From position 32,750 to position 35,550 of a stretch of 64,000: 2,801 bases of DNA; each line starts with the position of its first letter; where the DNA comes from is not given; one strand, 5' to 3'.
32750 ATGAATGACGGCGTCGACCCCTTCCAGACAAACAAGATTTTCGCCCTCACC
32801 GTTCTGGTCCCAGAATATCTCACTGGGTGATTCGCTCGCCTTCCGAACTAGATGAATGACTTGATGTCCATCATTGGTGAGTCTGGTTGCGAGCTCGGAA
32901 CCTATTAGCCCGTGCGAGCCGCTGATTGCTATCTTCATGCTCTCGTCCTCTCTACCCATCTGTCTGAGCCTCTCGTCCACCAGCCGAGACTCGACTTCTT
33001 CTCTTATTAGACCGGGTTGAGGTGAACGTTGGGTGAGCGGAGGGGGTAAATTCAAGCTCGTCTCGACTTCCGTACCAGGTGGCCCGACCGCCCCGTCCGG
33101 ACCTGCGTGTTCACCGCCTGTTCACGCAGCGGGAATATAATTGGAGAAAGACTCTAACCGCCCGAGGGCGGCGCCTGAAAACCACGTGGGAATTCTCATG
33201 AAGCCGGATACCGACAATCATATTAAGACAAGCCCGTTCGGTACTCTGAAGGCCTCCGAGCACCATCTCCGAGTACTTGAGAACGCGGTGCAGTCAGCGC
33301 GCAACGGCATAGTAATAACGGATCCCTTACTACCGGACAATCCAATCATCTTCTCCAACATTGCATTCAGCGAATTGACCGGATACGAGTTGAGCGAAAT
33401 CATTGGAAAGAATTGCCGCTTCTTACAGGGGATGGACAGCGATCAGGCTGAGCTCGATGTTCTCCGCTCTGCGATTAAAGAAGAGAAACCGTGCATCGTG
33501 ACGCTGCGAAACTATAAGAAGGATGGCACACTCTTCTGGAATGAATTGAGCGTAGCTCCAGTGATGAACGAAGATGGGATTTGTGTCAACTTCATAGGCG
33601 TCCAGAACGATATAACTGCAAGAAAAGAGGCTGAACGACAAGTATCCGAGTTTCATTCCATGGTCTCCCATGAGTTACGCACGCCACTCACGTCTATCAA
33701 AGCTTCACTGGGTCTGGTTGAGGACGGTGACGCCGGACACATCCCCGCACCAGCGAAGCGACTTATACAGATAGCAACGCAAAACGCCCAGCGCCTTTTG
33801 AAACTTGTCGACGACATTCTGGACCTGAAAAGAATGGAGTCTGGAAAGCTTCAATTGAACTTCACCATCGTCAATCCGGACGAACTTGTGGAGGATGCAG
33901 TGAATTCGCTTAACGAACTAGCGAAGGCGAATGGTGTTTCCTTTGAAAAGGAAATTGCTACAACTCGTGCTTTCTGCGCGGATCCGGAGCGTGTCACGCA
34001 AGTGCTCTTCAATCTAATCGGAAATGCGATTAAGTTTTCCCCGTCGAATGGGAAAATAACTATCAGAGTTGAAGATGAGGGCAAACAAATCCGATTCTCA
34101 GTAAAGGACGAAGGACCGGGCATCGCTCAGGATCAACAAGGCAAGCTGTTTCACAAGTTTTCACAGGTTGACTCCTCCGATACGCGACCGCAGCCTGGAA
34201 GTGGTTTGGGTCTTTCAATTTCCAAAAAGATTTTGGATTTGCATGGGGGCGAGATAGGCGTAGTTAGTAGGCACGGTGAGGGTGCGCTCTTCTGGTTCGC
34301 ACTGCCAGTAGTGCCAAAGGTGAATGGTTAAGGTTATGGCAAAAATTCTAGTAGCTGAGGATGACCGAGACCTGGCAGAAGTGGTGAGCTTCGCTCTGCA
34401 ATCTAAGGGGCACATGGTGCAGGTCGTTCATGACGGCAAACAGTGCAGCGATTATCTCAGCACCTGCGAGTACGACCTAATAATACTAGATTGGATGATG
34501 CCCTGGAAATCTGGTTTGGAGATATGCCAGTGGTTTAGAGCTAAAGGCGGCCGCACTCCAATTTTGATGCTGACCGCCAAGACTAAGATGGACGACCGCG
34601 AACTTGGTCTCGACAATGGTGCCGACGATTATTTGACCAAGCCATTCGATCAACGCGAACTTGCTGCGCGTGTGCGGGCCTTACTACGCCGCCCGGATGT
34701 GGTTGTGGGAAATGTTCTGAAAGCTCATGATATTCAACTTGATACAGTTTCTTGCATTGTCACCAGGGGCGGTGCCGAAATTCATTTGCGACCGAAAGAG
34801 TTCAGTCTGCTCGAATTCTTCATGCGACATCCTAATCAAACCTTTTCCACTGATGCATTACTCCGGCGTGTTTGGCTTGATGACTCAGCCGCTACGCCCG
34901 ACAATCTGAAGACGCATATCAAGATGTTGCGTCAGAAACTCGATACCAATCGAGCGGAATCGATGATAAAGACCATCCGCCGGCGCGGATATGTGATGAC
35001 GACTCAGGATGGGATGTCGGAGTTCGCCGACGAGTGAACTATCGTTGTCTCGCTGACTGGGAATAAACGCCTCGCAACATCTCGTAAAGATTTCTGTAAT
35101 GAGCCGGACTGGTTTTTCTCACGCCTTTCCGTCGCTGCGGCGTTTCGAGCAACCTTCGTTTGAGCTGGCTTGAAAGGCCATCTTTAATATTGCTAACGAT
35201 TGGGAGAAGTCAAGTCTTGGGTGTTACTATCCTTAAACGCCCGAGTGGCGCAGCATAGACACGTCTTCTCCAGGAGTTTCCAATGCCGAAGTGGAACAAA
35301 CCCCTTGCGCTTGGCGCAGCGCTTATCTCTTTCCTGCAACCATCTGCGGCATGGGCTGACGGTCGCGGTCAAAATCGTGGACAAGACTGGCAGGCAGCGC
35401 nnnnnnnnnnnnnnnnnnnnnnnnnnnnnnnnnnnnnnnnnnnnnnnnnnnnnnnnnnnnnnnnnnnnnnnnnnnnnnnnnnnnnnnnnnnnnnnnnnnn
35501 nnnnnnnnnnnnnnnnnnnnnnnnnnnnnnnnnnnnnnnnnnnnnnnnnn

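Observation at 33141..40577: LOV blue-light histidine kinase and OmpR-type regulator immediately upstream of a giant glycine-rich surface protein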

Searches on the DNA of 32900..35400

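Call 94: search_rna_families(source=window, start=32900, end=35400, threshold=evalue, max_evalue=1)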
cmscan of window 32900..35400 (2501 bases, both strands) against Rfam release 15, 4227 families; matches with E-value up to 1: 0.
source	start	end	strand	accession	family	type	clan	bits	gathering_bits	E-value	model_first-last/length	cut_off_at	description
